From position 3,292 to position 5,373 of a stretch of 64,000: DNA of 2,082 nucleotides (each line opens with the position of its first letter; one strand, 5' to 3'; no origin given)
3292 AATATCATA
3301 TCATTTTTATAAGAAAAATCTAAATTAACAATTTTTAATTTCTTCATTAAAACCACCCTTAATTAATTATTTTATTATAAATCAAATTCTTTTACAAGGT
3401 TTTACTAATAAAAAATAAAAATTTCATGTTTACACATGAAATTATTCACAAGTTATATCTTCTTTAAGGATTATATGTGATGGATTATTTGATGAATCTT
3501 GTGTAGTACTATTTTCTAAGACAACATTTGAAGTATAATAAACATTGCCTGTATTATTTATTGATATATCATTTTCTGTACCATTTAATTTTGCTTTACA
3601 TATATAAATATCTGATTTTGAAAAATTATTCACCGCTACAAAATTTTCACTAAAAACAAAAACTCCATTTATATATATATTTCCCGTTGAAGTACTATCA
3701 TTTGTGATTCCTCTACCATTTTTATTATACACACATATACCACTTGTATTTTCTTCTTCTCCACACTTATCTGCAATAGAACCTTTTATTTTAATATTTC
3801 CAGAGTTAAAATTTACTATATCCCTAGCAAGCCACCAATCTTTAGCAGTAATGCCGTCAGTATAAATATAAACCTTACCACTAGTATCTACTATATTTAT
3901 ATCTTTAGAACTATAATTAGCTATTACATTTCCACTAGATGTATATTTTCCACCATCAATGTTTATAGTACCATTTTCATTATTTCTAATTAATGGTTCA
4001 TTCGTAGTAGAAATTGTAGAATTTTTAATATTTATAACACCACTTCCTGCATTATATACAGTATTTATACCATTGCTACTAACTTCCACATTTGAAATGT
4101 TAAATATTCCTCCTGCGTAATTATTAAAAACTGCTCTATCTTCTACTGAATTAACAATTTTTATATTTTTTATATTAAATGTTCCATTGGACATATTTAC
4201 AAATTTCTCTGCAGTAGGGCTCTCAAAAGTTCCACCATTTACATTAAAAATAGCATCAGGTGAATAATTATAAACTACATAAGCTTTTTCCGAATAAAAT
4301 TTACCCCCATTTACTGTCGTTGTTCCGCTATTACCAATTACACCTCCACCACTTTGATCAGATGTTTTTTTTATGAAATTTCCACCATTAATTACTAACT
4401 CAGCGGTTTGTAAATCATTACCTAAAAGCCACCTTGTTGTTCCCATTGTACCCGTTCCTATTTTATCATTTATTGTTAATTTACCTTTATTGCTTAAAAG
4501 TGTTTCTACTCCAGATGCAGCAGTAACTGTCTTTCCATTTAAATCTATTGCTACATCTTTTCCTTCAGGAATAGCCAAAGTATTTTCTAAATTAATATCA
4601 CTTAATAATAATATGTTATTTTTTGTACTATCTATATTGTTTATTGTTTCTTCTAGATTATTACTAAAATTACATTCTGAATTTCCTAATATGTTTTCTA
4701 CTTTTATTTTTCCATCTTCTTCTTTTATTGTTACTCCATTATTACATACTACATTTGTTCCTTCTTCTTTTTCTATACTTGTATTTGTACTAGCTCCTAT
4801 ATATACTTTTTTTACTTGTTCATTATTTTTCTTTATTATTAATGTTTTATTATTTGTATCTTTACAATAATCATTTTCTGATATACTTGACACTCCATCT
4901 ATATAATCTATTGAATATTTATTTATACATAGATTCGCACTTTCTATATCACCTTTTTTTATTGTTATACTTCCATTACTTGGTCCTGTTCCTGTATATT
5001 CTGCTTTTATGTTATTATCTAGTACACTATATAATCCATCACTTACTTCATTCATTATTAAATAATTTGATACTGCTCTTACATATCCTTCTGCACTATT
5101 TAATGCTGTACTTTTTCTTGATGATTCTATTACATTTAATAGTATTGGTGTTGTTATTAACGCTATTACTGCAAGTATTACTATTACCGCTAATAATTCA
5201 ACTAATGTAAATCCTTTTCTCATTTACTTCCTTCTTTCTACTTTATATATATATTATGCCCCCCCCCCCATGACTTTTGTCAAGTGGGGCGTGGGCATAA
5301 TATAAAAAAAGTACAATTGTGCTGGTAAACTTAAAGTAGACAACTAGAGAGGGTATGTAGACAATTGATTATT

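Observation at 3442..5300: Two orphan large type IV pilin-like beta-helix proteins share a near-identical N-terminal cassette and promoter but have different C-terminal domains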

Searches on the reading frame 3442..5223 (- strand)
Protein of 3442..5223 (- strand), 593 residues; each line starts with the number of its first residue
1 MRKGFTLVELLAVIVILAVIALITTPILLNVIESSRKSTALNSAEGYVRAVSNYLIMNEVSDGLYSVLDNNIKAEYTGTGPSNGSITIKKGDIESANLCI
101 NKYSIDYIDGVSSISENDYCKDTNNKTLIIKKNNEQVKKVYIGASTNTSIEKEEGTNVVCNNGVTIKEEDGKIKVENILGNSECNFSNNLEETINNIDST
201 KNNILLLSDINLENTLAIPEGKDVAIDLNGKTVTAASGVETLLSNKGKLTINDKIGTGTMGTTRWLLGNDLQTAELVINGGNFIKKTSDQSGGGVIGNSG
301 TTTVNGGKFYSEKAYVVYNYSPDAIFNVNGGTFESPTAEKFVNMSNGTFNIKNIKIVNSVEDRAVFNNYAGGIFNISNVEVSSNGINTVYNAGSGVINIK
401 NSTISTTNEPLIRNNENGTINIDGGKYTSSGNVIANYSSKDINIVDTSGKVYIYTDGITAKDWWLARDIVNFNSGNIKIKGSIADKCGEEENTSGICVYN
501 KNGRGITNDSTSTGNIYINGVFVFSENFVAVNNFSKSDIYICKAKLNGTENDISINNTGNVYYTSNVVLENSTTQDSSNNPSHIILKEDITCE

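Call 7: search_protein_families(library=pfam, proteins=[window:3442-5223:-], max_evalue=1)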
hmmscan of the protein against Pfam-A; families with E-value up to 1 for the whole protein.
window:3442-5223:- (593 aa): 3 families
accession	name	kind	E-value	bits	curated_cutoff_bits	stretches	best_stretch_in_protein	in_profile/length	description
PF07963.17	N_methyl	-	6.2e-06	26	21.2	1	2-24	4-26/27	Prokaryotic N-terminal methylation motif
PF10133.14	CooT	-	0.03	15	27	1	151-183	9-41/60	CO dehydrogenase accessory protein CooT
PF17893.6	Cas9_b_hairpin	-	0.36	11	25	0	214-253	45-84/90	CRISPR-associated endonuclease Cas9 beta-hairpin domain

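Call 8: search_protein_families(library=ncbifam, proteins=[window:3442-5223:-], max_evalue=1)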
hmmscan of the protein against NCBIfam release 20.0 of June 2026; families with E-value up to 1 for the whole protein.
window:3442-5223:- (593 aa): 16 families
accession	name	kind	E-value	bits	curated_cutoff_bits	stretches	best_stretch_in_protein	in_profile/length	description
TIGR02532.1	IV_pilin_GFxxxE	domain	5.2e-07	29.3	16.3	1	2-24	1-23/24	prepilin-type N-terminal cleavage/methylation domain-containing protein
TIGR01710.1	typeII_sec_gspG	equivalog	2.5e-05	24.3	88.85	1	3-65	1-59/134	type II secretion system major pseudopilin GspG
NF040999.1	pilin_ComGC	equivalog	2.9e-05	24.2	75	1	3-55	2-50/84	competence type IV pilus major pilin ComGC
NF038303.1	EPS_HpsB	equivalog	0.00072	19.6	150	1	3-134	3-134/211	hormogonium polysaccharide secretion pseudopilin HpsB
NF038304.1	EPS_HpsC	equivalog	0.00088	18.9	200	1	2-61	20-78/318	hormogonium polysaccharide secretion pseudopilin HpsC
NF007862.0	PRK10574.1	equivalog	0.0016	18.5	138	1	2-51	4-53/145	prepilin peptidase-dependent pilin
TIGR02596.1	TIGR02596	subfamily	0.0044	17.1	70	1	5-38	1-34/196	Verru_Chthon cassette protein D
TIGR02523.1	type_IV_pilV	equivalog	0.0057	17.2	52.2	1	3-131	2-135/139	type IV pilus modification protein PilV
TIGR02599.1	TIGR02599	subfamily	0.0073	15.6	256.5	1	4-43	1-40/361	Verru_Chthon cassette protein C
TIGR01708.2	typeII_sec_gspH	equivalog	0.0083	16.1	80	1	3-48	2-44/169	type II secretion system minor pseudopilin GspH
NF041002.1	pilin_ComGF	equivalog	0.0086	16.3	80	1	3-39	2-38/139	competence type IV pilus minor pilin ComGF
NF040982.1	ComGD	equivalog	0.015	15.7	70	1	3-38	2-37/139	competence type IV pilus minor pilin ComGD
TIGR01711.1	gspJ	equivalog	0.056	13.2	64.85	1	3-37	1-35/192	type II secretion system minor pseudopilin GspJ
NF053597.1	EnfR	exception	0.12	12.5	260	1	175-224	24-73/142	transcriptional factor EnfR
NF009419.0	PRK12784.1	equivalog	0.12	12.4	135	1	115-168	22-74/84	hypothetical protein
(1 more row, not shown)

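Call 11: find_homologous_proteins(query=window:3442-5223:-)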
Query window:3442-5223:- (593 aa): 239 proteins with E <= 0.001 among 8000 candidates; the best 120 are listed.
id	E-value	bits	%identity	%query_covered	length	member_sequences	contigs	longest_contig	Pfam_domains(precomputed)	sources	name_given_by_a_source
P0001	0.0e+0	1254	100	100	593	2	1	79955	PF07963.18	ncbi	-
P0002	2.0e-165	570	77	56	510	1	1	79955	PF07963.18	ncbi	-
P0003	1.6e-141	491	53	100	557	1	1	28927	PF07963.18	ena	-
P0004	2.6e-141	490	52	100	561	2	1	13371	PF07963.18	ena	-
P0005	4.2e-132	460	59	77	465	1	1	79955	PF07963.18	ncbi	-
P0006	1.6e-114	402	68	49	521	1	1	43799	PF07963.18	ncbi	-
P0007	3.2e-110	388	48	75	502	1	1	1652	PF07963.18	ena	-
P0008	5.6e-109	384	47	75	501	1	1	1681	PF07963.18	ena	-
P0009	7.5e-106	373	46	75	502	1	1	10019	PF07963.18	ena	-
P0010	3.1e-105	371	45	75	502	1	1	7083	PF07963.18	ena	-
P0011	2.0e-104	368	45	75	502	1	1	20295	PF07963.18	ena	-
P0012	3.2e-104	368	45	75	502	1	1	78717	PF07963.18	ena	-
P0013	3.5e-104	368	46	75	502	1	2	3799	PF07963.18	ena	-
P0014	8.9e-103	363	46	75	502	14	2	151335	PF07963.18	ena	-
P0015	1.3e-102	363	45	75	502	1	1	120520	PF07963.18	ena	-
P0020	4.8e-101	357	45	75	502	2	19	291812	PF07963.18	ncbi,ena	-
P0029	7.0e-92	327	49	72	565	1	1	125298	PF07963.18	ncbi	-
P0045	4.8e-58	215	32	100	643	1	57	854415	PF07963.18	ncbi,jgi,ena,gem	jgi:prepilin-type cleavage/methylation N-terminal domain protein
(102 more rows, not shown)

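Call 14: find_encoding_contigs(protein=P0002, flank=10000, max_places=3)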
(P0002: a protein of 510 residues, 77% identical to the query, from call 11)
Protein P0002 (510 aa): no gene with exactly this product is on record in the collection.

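Call 15: find_encoding_contigs(protein=P0006, flank=10000, max_places=3)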
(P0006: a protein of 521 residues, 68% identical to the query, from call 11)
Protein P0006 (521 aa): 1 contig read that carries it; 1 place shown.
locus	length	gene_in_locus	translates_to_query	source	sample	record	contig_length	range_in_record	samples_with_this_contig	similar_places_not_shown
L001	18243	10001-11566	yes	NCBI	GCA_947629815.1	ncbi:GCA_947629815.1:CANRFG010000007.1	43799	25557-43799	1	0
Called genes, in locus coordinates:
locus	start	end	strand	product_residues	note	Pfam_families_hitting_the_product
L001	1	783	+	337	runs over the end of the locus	PF03706:LPG_synthase_TM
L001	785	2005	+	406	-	PF13439:Glyco_transf_4, PF13477:Glyco_trans_4_2, PF13579:Glyco_trans_4_4, PF00534:Glycos_transf_1, PF13692:Glyco_trans_1_4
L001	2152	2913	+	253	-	PF00072:Response_reg, PF08769:Spo0A_C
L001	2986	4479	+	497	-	PF01676:Metalloenzyme, PF06415:iPGM_N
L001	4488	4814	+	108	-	-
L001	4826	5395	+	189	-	-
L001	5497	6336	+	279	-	PF03009:GDPD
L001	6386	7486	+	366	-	PF04055:Radical_SAM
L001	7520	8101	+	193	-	-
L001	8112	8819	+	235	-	PF01712:dNK (weak), PF02223:Thymidylate_kin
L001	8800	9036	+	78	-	-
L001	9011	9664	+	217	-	PF01351:RNase_HII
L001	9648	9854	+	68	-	-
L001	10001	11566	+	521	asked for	PF07963:N_methyl (weak)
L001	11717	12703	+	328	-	PF03444:WHD_HrcA (weak), PF08279:HTH_11 (weak), PF01628:HrcA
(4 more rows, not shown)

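Call 17: find_encoding_contigs(protein=P0001, flank=10000, max_places=3)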
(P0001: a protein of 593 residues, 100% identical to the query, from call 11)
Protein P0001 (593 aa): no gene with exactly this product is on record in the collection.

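Call 25: find_encoding_contigs(protein=P0003, flank=10000, max_places=3)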
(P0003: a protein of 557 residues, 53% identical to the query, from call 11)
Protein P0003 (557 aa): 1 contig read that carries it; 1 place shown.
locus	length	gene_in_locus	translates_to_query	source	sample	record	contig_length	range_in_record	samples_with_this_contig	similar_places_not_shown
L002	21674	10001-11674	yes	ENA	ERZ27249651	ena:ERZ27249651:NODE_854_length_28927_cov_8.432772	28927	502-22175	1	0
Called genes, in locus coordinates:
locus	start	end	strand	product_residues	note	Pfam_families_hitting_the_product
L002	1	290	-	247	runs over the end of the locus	PF14337:Abi_alpha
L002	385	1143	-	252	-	-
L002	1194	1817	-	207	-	-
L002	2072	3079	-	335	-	PF13310:Virulence_RhuM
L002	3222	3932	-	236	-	PF12844:HTH_19, PF13560:HTH_31, PF01381:HTH_3, PF13443:HTH_26 (weak)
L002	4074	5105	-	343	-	PF04237:YjbR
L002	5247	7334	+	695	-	PF00580:UvrD-helicase, PF01443:Viral_helicase1 (faint), PF13245:AAA_19, PF13604:AAA_30 (faint), PF13087:AAA_12 (faint), PF13361:UvrD_C, PF13538:UvrD_C_2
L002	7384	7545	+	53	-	-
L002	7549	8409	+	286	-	PF00483:NTP_transferase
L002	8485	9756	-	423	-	PF01610:DDE_Tnp_ISL3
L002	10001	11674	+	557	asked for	PF07963:N_methyl (weak)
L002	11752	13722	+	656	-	PF22745:Nlig-Ia, PF01653:DNA_ligase_aden, PF03120:OB_DNA_ligase, PF14520:HHH_5 (faint), PF12826:HHH_2, PF00533:BRCT, PF12738:PTCB-BRCT (weak)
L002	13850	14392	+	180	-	-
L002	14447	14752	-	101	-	PF12647:RNHCP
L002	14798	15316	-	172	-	PF18955:DUF5698, PF10035:DUF2179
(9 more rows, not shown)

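Call 26: find_encoding_contigs(protein=P0004, flank=10000, max_places=3)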
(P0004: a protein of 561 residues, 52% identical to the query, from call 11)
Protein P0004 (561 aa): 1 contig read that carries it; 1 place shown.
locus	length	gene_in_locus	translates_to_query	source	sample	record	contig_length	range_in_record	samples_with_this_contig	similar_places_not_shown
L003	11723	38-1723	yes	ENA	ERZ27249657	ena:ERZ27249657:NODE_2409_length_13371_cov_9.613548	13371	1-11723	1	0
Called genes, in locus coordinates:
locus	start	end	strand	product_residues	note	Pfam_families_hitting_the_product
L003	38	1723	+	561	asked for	PF07963:N_methyl (weak)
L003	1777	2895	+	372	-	PF01966:HD, PF13286:HD_assoc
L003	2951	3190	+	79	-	PF06135:IreB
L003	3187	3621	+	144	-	PF03652:RuvX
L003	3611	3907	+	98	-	PF06949:DUF1292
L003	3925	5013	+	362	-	PF02618:YceG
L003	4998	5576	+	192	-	PF01596:Methyltransf_3, PF02527:GidB (faint), PF01135:PCMT, PF02353:CMAS (weak), PF12847:Methyltransf_18 (weak), PF02475:TRM5-TYW2_MTfase (weak), PF13847:Methyltransf_31, PF13578:Methyltransf_24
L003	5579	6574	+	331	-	PF14397:ATPgrasp_ST, PF14398:ATPgrasp_YheCD (faint), PF02955:GSH-S_ATP (faint)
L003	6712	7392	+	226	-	-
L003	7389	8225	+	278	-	-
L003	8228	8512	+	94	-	-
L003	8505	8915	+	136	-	-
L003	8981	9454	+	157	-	-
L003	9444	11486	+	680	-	PF00990:GGDEF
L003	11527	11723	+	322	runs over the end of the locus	PF11899:DUF3419 (weak)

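Call 29: predict_structure(alignment_id=A2)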
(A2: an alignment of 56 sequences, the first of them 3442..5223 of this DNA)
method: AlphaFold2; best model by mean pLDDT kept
length: 593 residues; sequences in the alignment: 56
mean_pLDDT: 87.4   pTM: 0.79
mean pLDDT of the five models: 87.4, 87.5, 87.3, 85.9, 84.6
residues with pLDDT >= 90: 282; 70-90: 281; 50-70: 28; < 50: 2
segments of 3 or more residues with pLDDT < 50: none
pLDDT, mean of each block of 10 residues (from residue 1): 66 82 75 82 89 85 81 78 85 87 85 80 77 89 84 89 89 88 89 87 94 93 94 89 95 94 91 93 79 79 91 79 88 77 83 81 79 91 85 92 88 91 95 92 95 79 77 95 95 96 92 95 94 94 97 92 98 88 93 85
secondary structure, 60 per line:
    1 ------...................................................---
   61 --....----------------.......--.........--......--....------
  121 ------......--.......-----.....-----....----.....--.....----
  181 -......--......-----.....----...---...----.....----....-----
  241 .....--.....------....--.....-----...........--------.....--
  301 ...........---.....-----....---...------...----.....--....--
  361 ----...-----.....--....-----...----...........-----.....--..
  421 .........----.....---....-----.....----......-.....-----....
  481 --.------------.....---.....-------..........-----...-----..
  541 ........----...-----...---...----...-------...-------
elements in order: H7-57 E63-66 E83-89 E92-100 E103-108 E111-114 E127-132 E135-141 E147-151 E157-160 E165-169 E172-176 E182-187 H190-195 E201-205 E210-212 E216-218 E223-227 E232-235 E241-245 E248-252 E259-262 E265-269 E275-285 E294-298 E301-311 E315-319 E325-328 E332-334 E341-343 E348-352 E355-358 E365-367 E373-377 E380-383 E389-391 E396-406 E412-416 E419-429 E434-438 E442-445 E451-455 H460-465 E467-471 E477-480 E496-500 E504-508 E516-525 E531-533 E539-548 E553-555 E561-563 E567-569 E574-576 E584-586

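Call 31: find_related_loci(query=A2, collection=genome_contigs, flank=10000)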
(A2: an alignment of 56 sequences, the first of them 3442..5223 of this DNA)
Query A2 (593 aa) in genome_contigs; peptide patterns used: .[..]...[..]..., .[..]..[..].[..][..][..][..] (x = any residue, [..] = any of these).
600 stretches matched a pattern (row limit reached: there are more); 112 encode a relative of the query (tblastn E <= 1e-3); the best 80 are kept; 80 distinct loci.
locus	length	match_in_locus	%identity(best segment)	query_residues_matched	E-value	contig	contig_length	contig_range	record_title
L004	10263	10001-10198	64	1-64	3e-16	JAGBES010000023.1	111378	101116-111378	MAG: Bacilli bacterium isolate RGIG9051 Water_deer_Rectum-4__c1830, whole genome shotgun sequence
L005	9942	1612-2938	38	2-117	1e-14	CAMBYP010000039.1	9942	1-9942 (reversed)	MAG: uncultured Tenericutes bacterium isolate SRR17382100_bin.60_metaWRAP_v1.3_MAG genome assembly, contig: ERZ10544632.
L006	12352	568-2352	38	1-156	3e-14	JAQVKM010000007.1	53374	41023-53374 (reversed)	MAG: Bacilli bacterium isolate STE_87 NODE_1041_length_53374_cov_6.378031_Sandtown_E, whole genome shotgun sequence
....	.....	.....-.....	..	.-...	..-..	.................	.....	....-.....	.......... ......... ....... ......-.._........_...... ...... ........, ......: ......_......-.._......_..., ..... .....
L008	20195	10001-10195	54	1-68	9e-14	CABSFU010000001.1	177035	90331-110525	MAG TPA_asm: uncultured Bacillales bacterium isolate MGYG-HGUT-02248 genome assembly, contig: GUT_GENOME139761_1, whole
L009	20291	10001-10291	42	2-94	9e-14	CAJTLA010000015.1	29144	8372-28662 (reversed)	MAG TPA_asm: uncultured Bacilli bacterium isolate MGBC102946 genome assembly, contig: MGBC102946.15, whole genome shotgu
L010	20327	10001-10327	38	2-107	2e-12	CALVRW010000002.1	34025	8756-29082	MAG: uncultured Bacilli bacterium isolate E17__bin332 genome assembly, contig: E17__k127_2057440, whole genome shotgun s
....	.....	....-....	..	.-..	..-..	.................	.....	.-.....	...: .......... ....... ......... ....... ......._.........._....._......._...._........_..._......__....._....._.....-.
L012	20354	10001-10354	42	2-112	1e-11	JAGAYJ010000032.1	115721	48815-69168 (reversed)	MAG: Bacilli bacterium isolate RGIG8886 Water_deer_Omasum-5__c161328, whole genome shotgun sequence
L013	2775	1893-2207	32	1-103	3e-11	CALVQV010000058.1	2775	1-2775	MAG: uncultured Bacilli bacterium isolate BRZ_KF__bin17 genome assembly, contig: BRZ_KF__NODE_62704_length_2775_cov_6.99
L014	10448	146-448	37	2-100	2e-10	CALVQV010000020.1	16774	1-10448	MAG: uncultured Bacilli bacterium isolate BRZ_KF__bin17 genome assembly, contig: BRZ_KF__NODE_5135_length_16774_cov_6.53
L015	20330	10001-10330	34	2-106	4e-10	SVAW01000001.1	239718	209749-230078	MAG: Bacillota bacterium isolate SIG212 NODE_596_length_239718_cov_11.209244, whole genome shotgun sequence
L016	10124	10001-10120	70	1-40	3e-10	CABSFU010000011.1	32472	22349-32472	MAG TPA_asm: uncultured Bacillales bacterium isolate MGYG-HGUT-02248 genome assembly, contig: GUT_GENOME139761_11, whole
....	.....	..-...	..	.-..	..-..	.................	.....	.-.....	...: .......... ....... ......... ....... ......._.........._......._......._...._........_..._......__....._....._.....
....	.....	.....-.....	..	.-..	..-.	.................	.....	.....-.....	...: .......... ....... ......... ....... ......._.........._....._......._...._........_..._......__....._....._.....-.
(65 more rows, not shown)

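Call 32: fold_search(model_id=the predicted structure, library=pdb)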
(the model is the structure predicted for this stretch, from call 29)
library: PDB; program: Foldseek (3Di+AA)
matches with E <= 10: 317; with E <= 0.001: 0
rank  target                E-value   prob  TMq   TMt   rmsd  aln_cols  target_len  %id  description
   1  8jhh_B                1.5e-02  0.75  0.18  0.15  20.7       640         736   10  Glycoside hydrolase family 55 endo-beta-1,3-glucanase from Microdochium nivale (released 2024-04-03)
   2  7akv_G                4.7e-02  1.00  0.38  0.51   8.8       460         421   12  The cryo-EM structure of the Vag8-C1 inhibitor complex (released 2021-06-16)
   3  4rh6_B                1.1e-01  0.18  0.08  0.18  14.5       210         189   13  2.9 Angstrom Crystal Structure of Putative Exotoxin 3 from Staphylococcus aureus. (released 2014-10-29)
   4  7b8b_B                1.2e-01  0.33  0.20  0.29  14.3       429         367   12  ADPG2 - ENDOPOLYGALACTURONASE FROM ARABIDOPSIS THALIANA (released 2022-06-22)
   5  4o1n_D                1.5e-01  0.13  0.07  0.16  14.6       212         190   11  Crystal structure of Staphylococcal superantigen-like protein SAOUHSC_00383 (released 2014-12-24)
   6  1klu_D                1.6e-01  0.21  0.08  0.17  15.2       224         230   10  Crystal structure of HLA-DR1/TPI(23-37) complexed with staphylococcal enterotoxin C3 variant 3B2 (SEC3-3B2) (released 2002-08-02)
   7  8cpk_A                1.7e-01  0.54  0.26  0.35  11.7       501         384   12  Crystal structure of EtpA secretion domain from Enterotoxigenic Escherichia coli (released 2024-01-10)
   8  6f7k_B                1.7e-01  0.51  0.22  0.24  12.9       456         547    9  Crystal structure of Dettilon tailspike protein (gp208) (released 2018-12-19)
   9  4ru4_A                1.7e-01  0.41  0.23  0.23  16.8       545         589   10  Crystal structure of the tailspike protein gp49 from Pseudomonas phage LKA1 (released 2015-11-18)
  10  9i4f_A                1.7e-01  0.11  0.14  0.15  20.7       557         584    6  Blood Type B-converting alpha-1,3-galactosidase PpaGal from Pedobacter panaciterrae in its apo form (released 2025-03-12)
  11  1jwm_D                1.9e-01  0.23  0.09  0.17  14.8       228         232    9  Crystal Structure of the Complex of the MHC Class II Molecule HLA-DR1(HA peptide 306-318) with the Superantigen SEC3 (released 2003-07-08)
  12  8cpk_B                2.0e-01  0.41  0.24  0.33  11.8       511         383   10  Crystal structure of EtpA secretion domain from Enterotoxigenic Escherichia coli (released 2024-01-10)
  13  7ukj_A                2.0e-01  0.35  0.24  0.23  13.2       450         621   10  In situ cryo-EM structure of bacteriophage Sf6 portal:gp7 complex at 2.7A resolution (released 2022-12-21)
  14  8ikw_B                2.1e-01  0.16  0.16  0.23  14.9       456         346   11  A complex structure of PGIP-PG (released 2024-02-07)
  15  4ru4_B                2.4e-01  0.51  0.28  0.28  10.9       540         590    9  Crystal structure of the tailspike protein gp49 from Pseudomonas phage LKA1 (released 2015-11-18)
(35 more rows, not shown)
